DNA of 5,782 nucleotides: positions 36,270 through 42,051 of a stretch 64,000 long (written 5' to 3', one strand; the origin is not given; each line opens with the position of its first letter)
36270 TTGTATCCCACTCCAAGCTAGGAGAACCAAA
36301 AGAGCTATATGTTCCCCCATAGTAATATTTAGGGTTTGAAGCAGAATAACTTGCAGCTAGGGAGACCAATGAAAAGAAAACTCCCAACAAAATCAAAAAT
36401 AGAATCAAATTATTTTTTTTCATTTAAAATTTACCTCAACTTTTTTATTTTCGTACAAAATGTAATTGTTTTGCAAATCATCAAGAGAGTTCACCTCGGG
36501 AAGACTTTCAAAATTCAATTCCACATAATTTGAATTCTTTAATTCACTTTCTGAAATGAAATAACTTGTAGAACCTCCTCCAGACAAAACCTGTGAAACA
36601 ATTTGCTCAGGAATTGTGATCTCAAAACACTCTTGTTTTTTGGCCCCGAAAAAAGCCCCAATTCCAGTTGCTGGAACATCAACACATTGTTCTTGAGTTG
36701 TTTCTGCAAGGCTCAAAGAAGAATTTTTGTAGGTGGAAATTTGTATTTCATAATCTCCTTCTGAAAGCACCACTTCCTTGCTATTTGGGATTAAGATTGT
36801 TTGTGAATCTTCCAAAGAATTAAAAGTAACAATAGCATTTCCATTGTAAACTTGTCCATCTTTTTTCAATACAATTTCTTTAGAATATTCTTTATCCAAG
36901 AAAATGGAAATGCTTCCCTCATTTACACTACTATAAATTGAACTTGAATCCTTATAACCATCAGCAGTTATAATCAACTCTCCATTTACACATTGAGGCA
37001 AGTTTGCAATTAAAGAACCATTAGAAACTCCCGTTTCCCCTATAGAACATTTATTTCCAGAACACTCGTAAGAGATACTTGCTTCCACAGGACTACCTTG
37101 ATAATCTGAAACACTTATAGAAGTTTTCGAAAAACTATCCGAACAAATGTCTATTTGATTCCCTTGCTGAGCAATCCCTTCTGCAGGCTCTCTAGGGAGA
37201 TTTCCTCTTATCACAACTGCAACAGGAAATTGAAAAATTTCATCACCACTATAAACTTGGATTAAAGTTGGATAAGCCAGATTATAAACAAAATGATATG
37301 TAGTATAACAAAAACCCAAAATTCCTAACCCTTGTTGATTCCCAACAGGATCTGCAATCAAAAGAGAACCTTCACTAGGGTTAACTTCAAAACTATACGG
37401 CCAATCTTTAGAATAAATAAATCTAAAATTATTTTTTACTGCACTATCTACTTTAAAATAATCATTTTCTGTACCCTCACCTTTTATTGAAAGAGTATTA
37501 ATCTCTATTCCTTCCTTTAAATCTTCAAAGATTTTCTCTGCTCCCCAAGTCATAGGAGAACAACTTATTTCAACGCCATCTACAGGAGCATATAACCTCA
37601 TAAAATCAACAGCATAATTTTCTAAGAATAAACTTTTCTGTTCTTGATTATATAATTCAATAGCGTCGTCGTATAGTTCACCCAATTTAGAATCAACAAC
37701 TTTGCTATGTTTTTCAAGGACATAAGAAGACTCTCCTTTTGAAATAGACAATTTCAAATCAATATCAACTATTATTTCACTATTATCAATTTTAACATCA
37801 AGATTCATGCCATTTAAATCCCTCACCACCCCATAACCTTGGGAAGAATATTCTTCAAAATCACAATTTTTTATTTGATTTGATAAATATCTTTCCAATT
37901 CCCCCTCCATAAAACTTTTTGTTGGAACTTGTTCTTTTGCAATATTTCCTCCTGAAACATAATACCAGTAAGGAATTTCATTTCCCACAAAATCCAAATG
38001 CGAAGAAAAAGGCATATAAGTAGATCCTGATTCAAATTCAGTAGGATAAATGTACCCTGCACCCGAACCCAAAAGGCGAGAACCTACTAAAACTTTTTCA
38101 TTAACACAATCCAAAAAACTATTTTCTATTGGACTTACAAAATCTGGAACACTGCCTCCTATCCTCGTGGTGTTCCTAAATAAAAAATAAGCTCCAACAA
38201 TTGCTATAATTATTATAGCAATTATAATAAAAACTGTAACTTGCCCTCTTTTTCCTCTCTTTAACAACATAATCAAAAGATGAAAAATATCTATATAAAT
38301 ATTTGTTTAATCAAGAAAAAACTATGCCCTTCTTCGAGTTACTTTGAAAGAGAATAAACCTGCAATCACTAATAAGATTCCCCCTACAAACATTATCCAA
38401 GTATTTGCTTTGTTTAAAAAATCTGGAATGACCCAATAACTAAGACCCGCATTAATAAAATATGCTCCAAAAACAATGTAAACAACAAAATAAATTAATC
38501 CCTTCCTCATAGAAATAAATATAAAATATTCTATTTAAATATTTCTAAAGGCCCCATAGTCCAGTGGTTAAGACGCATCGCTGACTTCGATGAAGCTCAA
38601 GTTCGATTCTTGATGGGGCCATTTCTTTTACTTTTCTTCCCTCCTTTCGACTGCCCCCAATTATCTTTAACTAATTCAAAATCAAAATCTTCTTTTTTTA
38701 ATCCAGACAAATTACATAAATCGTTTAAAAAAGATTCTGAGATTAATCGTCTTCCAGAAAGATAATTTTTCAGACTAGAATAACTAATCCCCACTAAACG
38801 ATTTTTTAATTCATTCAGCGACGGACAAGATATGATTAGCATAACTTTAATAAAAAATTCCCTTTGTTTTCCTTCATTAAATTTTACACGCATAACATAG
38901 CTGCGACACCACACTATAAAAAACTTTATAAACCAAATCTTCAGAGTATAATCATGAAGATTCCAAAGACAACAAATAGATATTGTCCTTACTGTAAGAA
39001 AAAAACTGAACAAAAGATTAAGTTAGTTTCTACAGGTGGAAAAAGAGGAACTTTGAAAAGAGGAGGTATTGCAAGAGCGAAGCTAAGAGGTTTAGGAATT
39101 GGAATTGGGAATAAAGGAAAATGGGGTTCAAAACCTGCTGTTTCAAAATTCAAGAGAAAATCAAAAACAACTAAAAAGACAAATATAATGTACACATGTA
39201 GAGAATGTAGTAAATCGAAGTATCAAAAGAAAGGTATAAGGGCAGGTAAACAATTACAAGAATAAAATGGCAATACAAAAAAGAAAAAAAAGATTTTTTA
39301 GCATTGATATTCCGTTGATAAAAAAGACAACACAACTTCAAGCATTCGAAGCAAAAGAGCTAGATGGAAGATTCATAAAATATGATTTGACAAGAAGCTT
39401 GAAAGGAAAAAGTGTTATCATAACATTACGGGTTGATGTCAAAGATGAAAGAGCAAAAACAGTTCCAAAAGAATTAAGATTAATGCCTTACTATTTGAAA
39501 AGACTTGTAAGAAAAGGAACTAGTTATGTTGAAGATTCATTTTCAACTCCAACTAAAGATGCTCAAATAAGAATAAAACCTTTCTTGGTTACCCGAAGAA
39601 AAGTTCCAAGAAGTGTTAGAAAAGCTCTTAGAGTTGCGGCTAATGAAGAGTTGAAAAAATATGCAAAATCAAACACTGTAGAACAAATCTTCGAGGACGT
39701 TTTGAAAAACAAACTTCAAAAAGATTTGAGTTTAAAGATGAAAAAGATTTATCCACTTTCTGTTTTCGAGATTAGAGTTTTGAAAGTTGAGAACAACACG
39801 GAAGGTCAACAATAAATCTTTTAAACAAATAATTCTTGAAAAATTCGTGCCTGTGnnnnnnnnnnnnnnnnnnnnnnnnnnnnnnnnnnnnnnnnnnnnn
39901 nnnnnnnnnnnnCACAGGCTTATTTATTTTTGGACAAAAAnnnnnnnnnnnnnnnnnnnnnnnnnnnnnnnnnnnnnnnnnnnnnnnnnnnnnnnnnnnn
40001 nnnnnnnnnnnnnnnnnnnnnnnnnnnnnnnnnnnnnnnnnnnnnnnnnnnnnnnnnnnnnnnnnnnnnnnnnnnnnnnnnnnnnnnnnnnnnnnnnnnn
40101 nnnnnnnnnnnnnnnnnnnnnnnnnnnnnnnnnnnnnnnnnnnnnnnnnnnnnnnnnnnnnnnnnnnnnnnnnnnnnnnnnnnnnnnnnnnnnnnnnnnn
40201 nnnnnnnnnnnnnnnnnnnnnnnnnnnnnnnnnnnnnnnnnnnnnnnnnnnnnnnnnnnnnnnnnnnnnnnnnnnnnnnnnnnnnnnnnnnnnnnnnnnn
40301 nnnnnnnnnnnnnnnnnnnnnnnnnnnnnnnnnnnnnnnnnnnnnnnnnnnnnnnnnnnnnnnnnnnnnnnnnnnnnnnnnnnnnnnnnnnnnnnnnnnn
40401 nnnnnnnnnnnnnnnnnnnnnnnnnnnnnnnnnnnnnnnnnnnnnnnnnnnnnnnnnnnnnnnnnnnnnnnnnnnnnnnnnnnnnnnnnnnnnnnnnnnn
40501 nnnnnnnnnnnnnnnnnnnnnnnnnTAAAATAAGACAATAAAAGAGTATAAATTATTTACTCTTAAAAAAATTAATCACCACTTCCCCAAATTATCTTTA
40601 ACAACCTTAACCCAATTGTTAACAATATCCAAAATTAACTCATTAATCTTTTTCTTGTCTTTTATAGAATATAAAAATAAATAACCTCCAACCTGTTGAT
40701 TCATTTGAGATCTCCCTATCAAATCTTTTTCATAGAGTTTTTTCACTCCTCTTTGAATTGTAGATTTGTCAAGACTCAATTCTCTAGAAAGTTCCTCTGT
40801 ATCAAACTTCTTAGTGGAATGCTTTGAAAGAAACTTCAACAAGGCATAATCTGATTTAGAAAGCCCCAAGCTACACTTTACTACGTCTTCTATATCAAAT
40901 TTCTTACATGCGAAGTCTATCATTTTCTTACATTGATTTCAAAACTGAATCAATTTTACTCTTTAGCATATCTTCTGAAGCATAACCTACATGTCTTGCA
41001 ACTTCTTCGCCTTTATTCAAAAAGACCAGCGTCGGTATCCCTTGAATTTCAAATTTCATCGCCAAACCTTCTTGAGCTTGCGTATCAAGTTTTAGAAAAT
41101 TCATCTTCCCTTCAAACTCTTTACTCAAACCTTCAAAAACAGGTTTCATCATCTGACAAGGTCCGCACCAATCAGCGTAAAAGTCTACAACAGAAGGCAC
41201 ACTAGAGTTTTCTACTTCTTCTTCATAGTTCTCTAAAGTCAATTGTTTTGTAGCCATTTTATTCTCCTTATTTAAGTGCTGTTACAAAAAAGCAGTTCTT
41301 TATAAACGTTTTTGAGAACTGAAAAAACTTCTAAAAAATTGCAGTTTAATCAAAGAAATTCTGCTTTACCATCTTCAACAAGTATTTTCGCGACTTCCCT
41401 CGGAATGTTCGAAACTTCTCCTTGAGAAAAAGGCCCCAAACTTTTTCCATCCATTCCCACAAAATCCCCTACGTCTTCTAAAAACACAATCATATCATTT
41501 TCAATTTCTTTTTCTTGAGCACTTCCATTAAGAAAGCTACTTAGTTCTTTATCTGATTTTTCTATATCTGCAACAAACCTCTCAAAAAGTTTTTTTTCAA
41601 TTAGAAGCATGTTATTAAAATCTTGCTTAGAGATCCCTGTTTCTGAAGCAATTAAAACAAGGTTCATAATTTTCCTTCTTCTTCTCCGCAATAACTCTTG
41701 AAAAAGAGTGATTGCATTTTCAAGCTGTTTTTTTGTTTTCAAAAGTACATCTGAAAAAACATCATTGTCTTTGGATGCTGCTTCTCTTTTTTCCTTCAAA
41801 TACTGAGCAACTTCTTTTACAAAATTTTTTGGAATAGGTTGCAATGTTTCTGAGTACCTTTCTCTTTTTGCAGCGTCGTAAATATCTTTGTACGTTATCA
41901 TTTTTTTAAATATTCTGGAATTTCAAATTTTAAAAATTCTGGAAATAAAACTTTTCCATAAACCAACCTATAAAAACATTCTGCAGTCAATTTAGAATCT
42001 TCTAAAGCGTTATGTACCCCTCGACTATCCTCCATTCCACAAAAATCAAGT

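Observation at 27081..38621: tRNA-bracketed cell-surface locus: LysM protein, 2,725-aa secreted giant, pilin-signal partner and mini membrane protein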

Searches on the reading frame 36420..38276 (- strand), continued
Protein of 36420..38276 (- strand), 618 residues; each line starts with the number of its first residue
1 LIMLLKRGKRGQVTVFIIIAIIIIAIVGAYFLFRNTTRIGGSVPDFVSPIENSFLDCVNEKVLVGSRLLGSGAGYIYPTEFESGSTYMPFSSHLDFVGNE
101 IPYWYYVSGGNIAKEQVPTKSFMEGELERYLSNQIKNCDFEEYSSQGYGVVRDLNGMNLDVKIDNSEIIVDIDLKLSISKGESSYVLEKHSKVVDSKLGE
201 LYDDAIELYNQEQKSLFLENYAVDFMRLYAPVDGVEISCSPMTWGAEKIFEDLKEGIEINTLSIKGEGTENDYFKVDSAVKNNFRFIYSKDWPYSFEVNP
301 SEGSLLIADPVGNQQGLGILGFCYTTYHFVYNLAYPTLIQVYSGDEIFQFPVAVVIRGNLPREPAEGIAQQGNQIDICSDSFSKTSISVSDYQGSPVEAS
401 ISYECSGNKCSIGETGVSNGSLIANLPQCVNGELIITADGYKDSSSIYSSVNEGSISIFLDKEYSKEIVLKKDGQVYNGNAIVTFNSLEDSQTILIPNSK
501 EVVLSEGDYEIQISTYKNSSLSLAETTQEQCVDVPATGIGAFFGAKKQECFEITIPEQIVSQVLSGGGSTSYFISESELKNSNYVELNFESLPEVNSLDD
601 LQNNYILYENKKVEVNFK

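Call 57: find_related_loci(query=A1, collection=genome_contigs, flank=10000)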
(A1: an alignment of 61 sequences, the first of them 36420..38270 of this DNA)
Query A1 (616 aa) in genome_contigs; peptide patterns used: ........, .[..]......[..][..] (x = any residue, [..] = any of these).
436 stretches matched a pattern; 369 encode a relative of the query (tblastn E <= 1e-3); the best 80 are kept; 80 distinct loci.
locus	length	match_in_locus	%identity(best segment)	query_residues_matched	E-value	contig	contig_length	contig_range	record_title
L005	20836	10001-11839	52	1-616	0e+0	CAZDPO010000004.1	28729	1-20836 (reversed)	MAG TPA_asm: Candidatus Woesearchaeota archaeon isolate SRP178699_co1_618 genome assembly, contig: NODE_1776_length_2872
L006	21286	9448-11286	53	1-616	0e+0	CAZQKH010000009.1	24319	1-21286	MAG TPA_asm: Candidatus Woesearchaeota archaeon isolate SRP191223_co2_5 genome assembly, contig: NODE_916_length_24319_c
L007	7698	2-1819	51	9-616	0e+0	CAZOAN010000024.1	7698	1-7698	MAG TPA_asm: Candidatus Woesearchaeota archaeon isolate SRP178699_co1_144 genome assembly, contig: NODE_13602_length_769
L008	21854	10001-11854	51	3-616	0e+0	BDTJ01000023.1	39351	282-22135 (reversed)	Archaeon BMS3Abin17 DNA, contig: NODE_8, whole genome shotgun sequence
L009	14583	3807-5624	49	5-615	0e+0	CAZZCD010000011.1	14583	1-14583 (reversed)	MAG TPA_asm: Candidatus Woesearchaeota archaeon isolate SRP068000_co1_158 genome assembly, contig: NODE_6688_length_1458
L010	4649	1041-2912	49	1-616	0e+0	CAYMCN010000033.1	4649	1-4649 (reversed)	MAG TPA_asm: Candidatus Woesearchaeota archaeon isolate binchicken_co201_7 genome assembly, contig: NODE_23577_length_46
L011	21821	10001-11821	51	5-615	0e+0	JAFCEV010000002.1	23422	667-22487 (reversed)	Candidatus Pacearchaeota archaeon isolate Meg22_1214_Bin_270 Meg22_1214_Bin_270_scaffold_6277, whole genome shotgun sequ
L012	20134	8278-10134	48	1-616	0e+0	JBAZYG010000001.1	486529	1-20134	MAG: Candidatus Pacearchaeota archaeon isolate SO_2017_GW1_75 NODE_121_length_486529_cov_2.277651_OW334_2017, whole geno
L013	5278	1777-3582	49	9-615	0e+0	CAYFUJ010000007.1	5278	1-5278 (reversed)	MAG TPA_asm: Candidatus Woesearchaeota archaeon isolate ERP108616_co1_155 genome assembly, contig: k119_1763671, whole g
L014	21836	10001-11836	48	2-616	0e+0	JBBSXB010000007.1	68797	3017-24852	MAG: Nanoarchaeota archaeon isolate H41-bin091_1 H41_bin091_1_000000000007, whole genome shotgun sequence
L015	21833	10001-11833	47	2-614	0e+0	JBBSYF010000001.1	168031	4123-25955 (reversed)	MAG: Nanoarchaeota archaeon isolate H52-bin004_1 H52_bin004_1_000000000001, whole genome shotgun sequence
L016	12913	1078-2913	50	2-616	0e+0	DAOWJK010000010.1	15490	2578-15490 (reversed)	MAG TPA_asm: Nanoarchaeota archaeon isolate CSMAG_2067 CSMAG_2067_k141_2737168_length_15490_cov_26.0000, whole genome sh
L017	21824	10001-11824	50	4-615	0e+0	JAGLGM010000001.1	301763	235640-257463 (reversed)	MAG: Candidatus Pacearchaeota archaeon isolate RS_10_33 ROV157_10.bin.33.fa_1, whole genome shotgun sequence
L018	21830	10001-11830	49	5-616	0e+0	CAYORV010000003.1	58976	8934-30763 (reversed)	MAG TPA_asm: Candidatus Woesearchaeota archaeon isolate SRP104257_co1_218 genome assembly, contig: NODE_99_length_58976_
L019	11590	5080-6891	48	7-615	0e+0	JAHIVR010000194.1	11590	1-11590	MAG: Nanoarchaeota archaeon isolate MM_PC_MetaG.mb.88 MM_PC_MetaG.mb.88_k141_1831026, whole genome shotgun sequence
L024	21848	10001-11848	49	5-615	0e+0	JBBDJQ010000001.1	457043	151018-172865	MAG: Candidatus Pacearchaeota archaeon isolate LejiaA_33_38 Lejia_A_12_length_457043_cov_24, whole genome shotgun sequen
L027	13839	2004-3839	47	7-616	0e+0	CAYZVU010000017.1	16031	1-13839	MAG TPA_asm: Candidatus Woesearchaeota archaeon isolate SRP104257_co1_18 genome assembly, contig: NODE_2262_length_16031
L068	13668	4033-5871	49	8-616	0e+0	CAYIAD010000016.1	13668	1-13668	MAG TPA_asm: Candidatus Woesearchaeota archaeon isolate ERP119705_co1_747 genome assembly, contig: NODE_5649_length_1366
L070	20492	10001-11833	49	7-616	0e+0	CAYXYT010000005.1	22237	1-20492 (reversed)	MAG TPA_asm: Candidatus Woesearchaeota archaeon isolate SRP167671_co1_37 genome assembly, contig: NODE_2684_length_22237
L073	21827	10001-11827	48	4-615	0e+0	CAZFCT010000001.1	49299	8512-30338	MAG TPA_asm: Candidatus Woesearchaeota archaeon isolate SRP192927_co6_245 genome assembly, contig: NODE_989_length_49299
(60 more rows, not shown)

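Call 84: search_protein_families(library=pfam, proteins=[L003:18828-19382:-, L008:18999-19415:-, L006:19991-20809:-, L070:18997-19845:-, L027:11671-12408:-, L016:9924-10697:-, L068:12075-12746:-, L024:18245-18775:-, L073:18770-19276:-], max_evalue=0.01)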
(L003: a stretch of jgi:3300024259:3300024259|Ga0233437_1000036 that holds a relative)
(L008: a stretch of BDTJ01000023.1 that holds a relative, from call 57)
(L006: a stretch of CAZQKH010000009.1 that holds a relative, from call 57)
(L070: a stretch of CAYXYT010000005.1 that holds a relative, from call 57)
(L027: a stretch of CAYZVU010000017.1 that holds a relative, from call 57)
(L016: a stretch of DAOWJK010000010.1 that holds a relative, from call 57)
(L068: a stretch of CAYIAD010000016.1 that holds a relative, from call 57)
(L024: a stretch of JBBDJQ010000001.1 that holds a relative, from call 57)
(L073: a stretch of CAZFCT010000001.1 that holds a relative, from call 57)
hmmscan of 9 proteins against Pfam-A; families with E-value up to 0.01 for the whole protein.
L003:18828-19382:- (185 aa): 0 families

L008:18999-19415:- (139 aa): 2 families
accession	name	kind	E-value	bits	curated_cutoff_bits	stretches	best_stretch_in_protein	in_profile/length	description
PF01476.26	LysM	-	5.7e-08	33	20.9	1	92-135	3-42/43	LysM domain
PF23577.1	LysM_RLK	-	0.00062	20.2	27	1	91-119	4-30/44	LysM domain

L006:19991-20809:- (273 aa): 0 families

L070:18997-19845:- (283 aa): 0 families

L027:11671-12408:- (246 aa): 0 families

L016:9924-10697:- (258 aa): 1 family
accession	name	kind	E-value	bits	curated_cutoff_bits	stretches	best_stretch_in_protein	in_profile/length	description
PF10518.14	TAT_signal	-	0.0049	17.2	22.7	1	4-19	3-18/21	TAT (twin-arginine translocation) pathway signal sequence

L068:12075-12746:- (224 aa): 0 families

L024:18245-18775:- (177 aa): 0 families

L073:18770-19276:- (169 aa): 0 families

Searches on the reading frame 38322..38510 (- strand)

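Call 8: search_protein_families(library=pfam, proteins=[window:38322-38510:-], max_evalue=1)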
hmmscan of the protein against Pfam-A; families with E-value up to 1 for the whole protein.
window:38322-38510:- (62 aa): 5 families
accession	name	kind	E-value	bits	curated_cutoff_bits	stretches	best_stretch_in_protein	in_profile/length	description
PF16212.11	PhoLip_ATPase_C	-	0.018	15.2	28.3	1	5-60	189-246/251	Phospholipid-translocating P-type ATPase C-terminal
PF11381.13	DUF3185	-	0.027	14.9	25.3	1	35-53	39-57/59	Protein of unknown function (DUF3185)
PF09948.15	PpoB2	-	0.029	14.7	28.7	1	6-61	43-98/188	Copper chaperone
PF03729.18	DUF308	-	0.083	13.6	25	1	5-54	19-71/73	Short repeat of unknown function (DUF308)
PF03918.19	CcmH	-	0.33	10.7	25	1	34-61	93-120/143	Cytochrome C biogenesis protein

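Call 9: search_protein_families(library=ncbifam, proteins=[window:38322-38510:-], max_evalue=1)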
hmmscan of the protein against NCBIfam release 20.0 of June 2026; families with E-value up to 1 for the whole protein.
window:38322-38510:- (62 aa): 5 families
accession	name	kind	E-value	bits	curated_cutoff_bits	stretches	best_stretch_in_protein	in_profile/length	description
TIGR01167.1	LPXTG_anchor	domain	0.0084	16.7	15.9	1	34-56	8-30/34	LPXTG cell wall anchor domain-containing protein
NF049859.1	SA1002_fam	equivalog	0.029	14.3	65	1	3-59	28-86/167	SA1002 family membrane protein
NF058582.1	Microco_LAVTG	domain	0.081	13.1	27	1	37-61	10-34/34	LAVTG motif-containing sortase-dependent surface protein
NF058583.1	LAXTG_small_WW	exception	0.19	11.5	65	1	38-61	27-49/54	LAXTG motif-containing small protein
NF041560.1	T6SS_Burk_ExIF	subfamily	0.7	9.5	90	1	3-59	130-186/234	putative type VI secretion system effector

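Call 38: search_protein_families(library=phrogs, proteins=[window:38322-38510:-], max_evalue=0.1)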
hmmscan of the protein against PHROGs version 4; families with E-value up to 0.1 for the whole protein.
window:38322-38510:- (62 aa): 2 families
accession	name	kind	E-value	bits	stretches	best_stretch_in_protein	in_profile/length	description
phrog_29194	-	unknown function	0.0044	18.3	1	27-57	27-57/69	-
phrog_11110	-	unknown function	0.076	14.2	1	25-55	20-50/69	-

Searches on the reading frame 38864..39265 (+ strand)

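Call 76: search_protein_families(library=pfam, proteins=[window:38864-39265:+], max_evalue=0.001)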
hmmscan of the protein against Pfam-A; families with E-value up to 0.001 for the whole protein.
window:38864-39265:+ (133 aa): 1 family
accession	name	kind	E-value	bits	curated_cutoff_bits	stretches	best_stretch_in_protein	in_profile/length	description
PF00935.25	Ribosomal_L44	-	0.00063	20.5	25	1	93-129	37-72/76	Ribosomal protein L44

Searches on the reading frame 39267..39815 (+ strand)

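Call 12: search_protein_families(library=pfam, proteins=[window:39267-39815:+], max_evalue=0.001)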
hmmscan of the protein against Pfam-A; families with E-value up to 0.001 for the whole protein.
window:39267-39815:+ (182 aa): 1 family
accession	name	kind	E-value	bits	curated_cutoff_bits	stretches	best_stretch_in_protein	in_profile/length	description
PF01015.23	Ribosomal_S3Ae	-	3.5e-19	69.5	29.3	1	7-175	12-188/191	Ribosomal S3Ae family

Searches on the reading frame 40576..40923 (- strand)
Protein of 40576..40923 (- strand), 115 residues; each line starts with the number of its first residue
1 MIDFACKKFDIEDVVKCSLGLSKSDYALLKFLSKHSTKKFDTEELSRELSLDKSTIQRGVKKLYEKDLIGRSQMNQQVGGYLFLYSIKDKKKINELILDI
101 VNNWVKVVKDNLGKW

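Call 76: search_protein_families(library=pfam, proteins=[window:40576-40923:-], max_evalue=0.001)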
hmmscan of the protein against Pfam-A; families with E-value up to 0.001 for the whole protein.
window:40576-40923:- (115 aa): 7 families
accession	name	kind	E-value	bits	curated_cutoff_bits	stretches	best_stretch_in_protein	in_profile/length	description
PF21984.2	DnaD_N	-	2e-10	41.2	27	1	14-106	7-99/101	DnaD N-terminal domain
PF12802.13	MarR_2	-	5.5e-06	26.9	27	1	19-69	1-50/61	MarR family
PF13730.12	HTH_36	-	1.7e-05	25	25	1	20-69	2-55/55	Helix-turn-helix domain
PF01047.28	MarR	-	4.3e-05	23.8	24.6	1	21-73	1-51/59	MarR family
PF01978.25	TrmB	-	5e-05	23.5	25.6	1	18-76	3-59/68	Sugar-specific transcriptional regulator TrmB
PF22381.2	Staph_reg_Sar_Rot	-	0.00023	21.7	27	1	14-72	5-61/85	Transcriptional regulator SarA/Rot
PF02002.24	TFIIE_alpha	-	0.00093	19.5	22.9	0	28-112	18-100/105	TFIIE alpha subunit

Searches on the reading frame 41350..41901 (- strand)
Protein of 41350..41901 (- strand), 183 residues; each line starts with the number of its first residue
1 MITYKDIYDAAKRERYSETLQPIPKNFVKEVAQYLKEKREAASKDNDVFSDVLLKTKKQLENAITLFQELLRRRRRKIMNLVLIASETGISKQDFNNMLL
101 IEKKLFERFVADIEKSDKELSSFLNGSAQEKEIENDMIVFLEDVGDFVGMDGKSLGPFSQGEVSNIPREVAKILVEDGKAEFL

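Call 76: search_protein_families(library=pfam, proteins=[window:41350-41901:-], max_evalue=0.001)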
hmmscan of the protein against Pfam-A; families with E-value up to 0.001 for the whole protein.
window:41350-41901:- (183 aa): 1 family
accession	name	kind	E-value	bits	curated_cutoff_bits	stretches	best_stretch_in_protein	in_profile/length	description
PF22090.1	Gins51_C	-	7.7e-11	42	27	1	138-181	3-46/48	Gins51, C-terminal domain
